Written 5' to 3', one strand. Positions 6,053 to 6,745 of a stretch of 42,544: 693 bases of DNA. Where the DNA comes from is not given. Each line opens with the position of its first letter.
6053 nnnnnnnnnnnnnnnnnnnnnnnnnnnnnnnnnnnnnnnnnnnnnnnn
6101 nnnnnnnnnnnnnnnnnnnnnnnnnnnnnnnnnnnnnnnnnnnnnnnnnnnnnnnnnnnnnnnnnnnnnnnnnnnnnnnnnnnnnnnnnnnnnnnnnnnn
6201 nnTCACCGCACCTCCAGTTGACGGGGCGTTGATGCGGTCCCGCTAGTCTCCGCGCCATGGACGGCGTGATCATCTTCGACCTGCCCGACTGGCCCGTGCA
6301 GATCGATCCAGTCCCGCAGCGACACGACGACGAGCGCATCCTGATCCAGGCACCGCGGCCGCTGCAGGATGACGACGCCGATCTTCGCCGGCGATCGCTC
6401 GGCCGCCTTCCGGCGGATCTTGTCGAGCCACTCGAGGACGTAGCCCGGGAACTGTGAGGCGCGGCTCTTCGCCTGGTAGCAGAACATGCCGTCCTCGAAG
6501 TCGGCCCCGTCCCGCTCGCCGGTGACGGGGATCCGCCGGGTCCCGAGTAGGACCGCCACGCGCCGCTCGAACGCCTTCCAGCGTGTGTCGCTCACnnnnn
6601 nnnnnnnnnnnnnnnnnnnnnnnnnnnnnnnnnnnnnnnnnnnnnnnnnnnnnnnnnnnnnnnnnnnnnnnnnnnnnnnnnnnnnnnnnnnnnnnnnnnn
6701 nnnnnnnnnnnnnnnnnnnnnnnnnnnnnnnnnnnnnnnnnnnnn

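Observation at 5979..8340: Integrase-coupled three-gene cassette: FtsK/HerA-type ATPase with twin wHTH tail, small PD-(D/E)XK nuclease and zinc-ribbon protein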

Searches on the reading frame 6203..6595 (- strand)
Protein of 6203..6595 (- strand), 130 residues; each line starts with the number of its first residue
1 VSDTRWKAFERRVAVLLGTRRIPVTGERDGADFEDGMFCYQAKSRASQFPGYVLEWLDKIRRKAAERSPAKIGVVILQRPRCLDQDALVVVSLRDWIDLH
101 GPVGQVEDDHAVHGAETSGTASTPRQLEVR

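Call 3: search_protein_families(library=pfam, proteins=[window:6203-6595:-], max_evalue=0.1)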
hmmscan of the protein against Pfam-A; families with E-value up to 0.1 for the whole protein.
window:6203-6595:- (130 aa): 0 families

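Call 4: search_protein_families(library=phrogs, proteins=[window:6203-6595:-], max_evalue=0.1)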
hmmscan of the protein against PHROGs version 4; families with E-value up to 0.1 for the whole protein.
window:6203-6595:- (130 aa): 1 family
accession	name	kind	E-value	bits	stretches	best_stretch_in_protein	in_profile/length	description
phrog_2002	-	DNA, RNA and nucleotide metabolism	0.0017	19.3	1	3-100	16-114/130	Holliday junction resolvase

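Call 5: search_protein_families(library=padloc, proteins=[window:6203-6595:-], max_evalue=0.1)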
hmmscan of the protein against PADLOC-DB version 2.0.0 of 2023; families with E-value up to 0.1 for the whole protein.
window:6203-6595:- (130 aa): 0 families

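Call 29: find_homologous_proteins(query=window:6203-6595:-)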
Query window:6203-6595:- (130 aa): 246 proteins with E <= 0.001 among 283 candidates; the best 120 are listed.
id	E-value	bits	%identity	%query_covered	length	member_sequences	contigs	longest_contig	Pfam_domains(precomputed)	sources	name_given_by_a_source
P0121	1.5e-81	289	100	100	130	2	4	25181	-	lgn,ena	-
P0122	4.8e-49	184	75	95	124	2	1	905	-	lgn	-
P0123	3.3e-47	178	76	79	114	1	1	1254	-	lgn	-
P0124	1.1e-46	176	78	82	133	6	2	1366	-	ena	-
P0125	2.0e-45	172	79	79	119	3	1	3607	-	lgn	-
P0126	2.0e-45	172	79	79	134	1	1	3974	-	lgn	-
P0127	1.6e-42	162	65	97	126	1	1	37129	-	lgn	-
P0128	2.2e-42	162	76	80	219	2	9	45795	-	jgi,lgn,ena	-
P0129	3.1e-42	162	64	97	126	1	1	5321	-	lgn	-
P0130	3.1e-41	158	71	80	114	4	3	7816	-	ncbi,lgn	-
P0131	5.5e-37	145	69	81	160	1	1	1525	-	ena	-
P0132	6.3e-37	144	66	78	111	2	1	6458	-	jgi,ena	-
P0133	1.2e-36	143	64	80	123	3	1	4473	-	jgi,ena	-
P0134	1.7e-36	143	67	78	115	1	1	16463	-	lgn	-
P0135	2.0e-36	143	67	77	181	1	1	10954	-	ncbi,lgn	-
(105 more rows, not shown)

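Call 33: search_solved_structures(query=A2, max_evalue=10, show_alignments=2)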
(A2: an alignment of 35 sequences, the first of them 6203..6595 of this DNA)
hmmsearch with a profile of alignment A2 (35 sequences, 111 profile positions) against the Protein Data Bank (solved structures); distinct sequences matched with E-value up to 10: 0.

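Call 34: search_protein_families(library=phrogs, alignment_id=A2, max_evalue=0.01)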
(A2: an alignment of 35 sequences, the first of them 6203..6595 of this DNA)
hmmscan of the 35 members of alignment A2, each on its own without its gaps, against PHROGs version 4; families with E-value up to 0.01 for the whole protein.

A. member 1, window:6203-6595:- (130 aa): 1 family
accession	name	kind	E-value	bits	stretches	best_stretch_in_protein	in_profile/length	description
phrog_2002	-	DNA, RNA and nucleotide metabolism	0.0017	19.3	1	3-100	16-114/130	Holliday junction resolvase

B. families by the number of members that match (of 35 scanned): 2 families
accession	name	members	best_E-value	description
phrog_244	-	29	1e-09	RusA-like Holliday junction resolvase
phrog_2002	-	5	0.0002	Holliday junction resolvase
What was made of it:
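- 6203..6595 (-): 130-aa putative Holliday-junction resolvase-type nuclease. Core of about 100 aa; invariant E10, R11, R21-I-P-V, G26, R28, D32, K43. 29 of 35 members hit phrog_244 'RusA-like HJ resolvase' (best 1e-9) and 5 hit phrog_2002 'HJ resolvase' (call 34).
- On PD-(D/E)XK Holliday-junction resolvase (Hjc-like) - 130-aa protein: PHROG families annotated as HJ resolvase are hit (1e-9; call 34).
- Nuclease: PHROG HJ-resolvase families (call 34).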

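Call 39: predict_structure(alignment_id=A2)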
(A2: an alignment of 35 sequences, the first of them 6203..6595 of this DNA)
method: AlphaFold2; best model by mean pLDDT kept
length: 130 residues; sequences in the alignment: 35
mean_pLDDT: 83.1   pTM: 0.66
mean pLDDT of the five models: 83.1, 82.7, 81.0, 80.8, 80.4
residues with pLDDT >= 90: 73; 70-90: 24; 50-70: 24; < 50: 9
segments of 3 or more residues with pLDDT < 50: 106-111
pLDDT, mean of each block of 10 residues (from residue 1): 81 92 76 92 88 96 97 97 97 94 58 52 59
secondary structure, 60 per line:
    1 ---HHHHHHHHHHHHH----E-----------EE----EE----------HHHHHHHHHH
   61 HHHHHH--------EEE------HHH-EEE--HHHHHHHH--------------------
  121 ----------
elements in order: H4-16 H51-66 E75-77 E88-90 H93-100
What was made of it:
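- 6203..6595 (-): AF2 pLDDT 83 with alpha-beta-beta-beta-alpha-beta order (call 39).
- On PD-(D/E)XK Holliday-junction resolvase (Hjc-like) - 130-aa protein: The AF2 secondary-structure order fits (call 39).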

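Call 42: search_protein_families(library=ncbifam, proteins=[window:6203-6595:-], max_evalue=0.1)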
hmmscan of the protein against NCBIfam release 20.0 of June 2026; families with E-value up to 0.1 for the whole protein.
window:6203-6595:- (130 aa): 0 families

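Call 43: fold_search(model_id=the predicted structure, library=pdb)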
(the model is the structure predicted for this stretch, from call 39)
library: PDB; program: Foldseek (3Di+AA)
matches with E <= 10: 37; with E <= 0.001: 0
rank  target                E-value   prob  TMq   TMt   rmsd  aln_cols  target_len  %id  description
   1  7o4f_D                1.7e+00  0.08  0.19  0.19  12.2        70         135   16  The DYW domain of A. thaliana OTP86 in its active state (released 2021-06-30)
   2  1ce7_A                3.1e+00  0.04  0.17  0.11   5.6        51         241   16  MISTLETOE LECTIN I FROM VISCUM ALBUM (released 2000-03-20)
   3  2mll_A                3.1e+00  0.04  0.17  0.11   5.6        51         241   16  MISTLETOE LECTIN I FROM VISCUM ALBUM (released 2000-03-20)
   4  1k6o_B                3.3e+00  0.02  0.15  0.20  16.6        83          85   11  Crystal Structure of a Ternary SAP-1/SRF/c-fos SRE DNA Complex (released 2002-01-17)
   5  3jpu_C                3.6e+00  0.06  0.19  0.16   6.6        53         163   19  LasR-TP4 complex (released 2009-10-13)
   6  1hbx_A                4.4e+00  0.02  0.15  0.19  16.4        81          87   10  Ternary Complex of SAP-1 and SRF with specific SRE DNA (released 2001-06-27)
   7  1srs_A                4.7e+00  0.03  0.17  0.23  15.6        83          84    8  SERUM RESPONSE FACTOR (SRF) CORE COMPLEXED WITH SPECIFIC SRE DNA (released 1995-07-28)
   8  4i98_B                5.0e+00  0.06  0.17  0.14  10.5        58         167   12  Crystal structure of the complex between ScpA(residues 1-160)-ScpB(residues 1-183) (released 2013-01-30)
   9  9ukw_MODEL_1_A        5.0e+00  0.03  0.18  0.21  14.1        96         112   11  A designed protein-A339 (released 2025-10-29)
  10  1mnm_B                5.0e+00  0.02  0.15  0.21  14.7        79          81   10  YEAST MATALPHA2/MCM1/DNA TERNARY TRANSCRIPTION COMPLEX CRYSTAL STRUCTURE (released 1998-03-18)
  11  8fxs_A                5.3e+00  0.02  0.19  0.10  11.6        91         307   12  Crystal structure of human pro-TGF-beta2 in complex with Nb9 (released 2023-06-21)
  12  5mxn_MODEL_1_a        5.3e+00  0.01  0.11  0.10  23.5       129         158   16  Atomic model of the VipA/VipB/Hcp, the type six secretion system non-contractile sheath-tube of Vibrio cholera (released 2017-08-02)
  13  7o4e_B                5.7e+00  0.04  0.19  0.20  12.2        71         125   11  The DYW domain of A. thaliana OTP86 in its inactive state (released 2021-06-30)
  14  3hx9_A                6.1e+00  0.02  0.16  0.17  11.8        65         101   25  Structure of heme-degrader, MhuD (Rv3592), from Mycobacterium tuberculosis with two hemes bound in its active site (released 2009-12-01)
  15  2e52_A                6.1e+00  0.02  0.18  0.10   9.6        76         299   20  Crystal structural analysis of HindIII restriction endonuclease in complex with cognate DNA at 2.0 angstrom resolution (released 2007-12-18)
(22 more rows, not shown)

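Call 81: fold_search(model_id=the predicted structure, library=viral)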
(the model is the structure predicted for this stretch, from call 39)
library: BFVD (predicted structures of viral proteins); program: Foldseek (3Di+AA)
matches with E <= 10: 162; with E <= 0.001: 3
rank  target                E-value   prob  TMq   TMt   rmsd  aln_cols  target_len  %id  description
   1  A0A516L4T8            5.5e-05  1.00  0.59  0.60   3.7       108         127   30  (no name in the UniProt tables at hand)
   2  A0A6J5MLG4            3.5e-04  1.00  0.61  0.58   3.0        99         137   26  Uncharacterized protein [uncultured Caudovirales phage]
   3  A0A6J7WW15            5.2e-04  1.00  0.49  0.37  10.7       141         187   20  Uncharacterized protein [uncultured Caudovirales phage]
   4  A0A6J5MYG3            2.0e-03  1.00  0.55  0.49  18.1       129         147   19  Uncharacterized protein [uncultured Caudovirales phage]
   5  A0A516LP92            4.6e-03  1.00  0.59  0.58   8.9       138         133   14  (no name in the UniProt tables at hand)
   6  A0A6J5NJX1            1.1e-02  0.91  0.33  0.35  15.1       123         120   22  Uncharacterized protein [uncultured Caudovirales phage]
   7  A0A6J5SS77            1.9e-02  1.00  0.48  0.69   3.2        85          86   18  Uncharacterized protein [uncultured Caudovirales phage]
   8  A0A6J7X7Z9            2.3e-02  0.85  0.32  0.32  14.3       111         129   19  Uncharacterized protein [uncultured Caudovirales phage]
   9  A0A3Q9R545            4.6e-02  0.84  0.31  0.31  14.3       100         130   22  (no name in the UniProt tables at hand)
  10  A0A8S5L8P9            1.2e-01  0.89  0.31  0.52   7.3        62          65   21  HOLLIDAY JUNCTION RESOLVASE HOMOLOGOUS RECOMBINATION [Siphoviridae sp. ctj7f2]
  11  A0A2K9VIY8            1.8e-01  0.82  0.23  0.53   4.8        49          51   16  (no name in the UniProt tables at hand)
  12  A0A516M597            4.3e-01  0.11  0.18  0.22  11.6        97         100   14  (no name in the UniProt tables at hand)
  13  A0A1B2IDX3            4.3e-01  0.06  0.17  0.12  15.2       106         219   15  Uncharacterized protein [Erwinia phage vB_EamM_Kwan]
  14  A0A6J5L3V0            9.2e-01  0.11  0.18  0.22  16.9        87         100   17  Uncharacterized protein [uncultured Caudovirales phage]
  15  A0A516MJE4            9.2e-01  0.09  0.21  0.25  13.0        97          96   14  (no name in the UniProt tables at hand)
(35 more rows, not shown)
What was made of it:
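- On PD-(D/E)XK Holliday-junction resolvase (Hjc-like) - 130-aa protein: BFVD hits are uncharacterised phage proteins (call 81).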
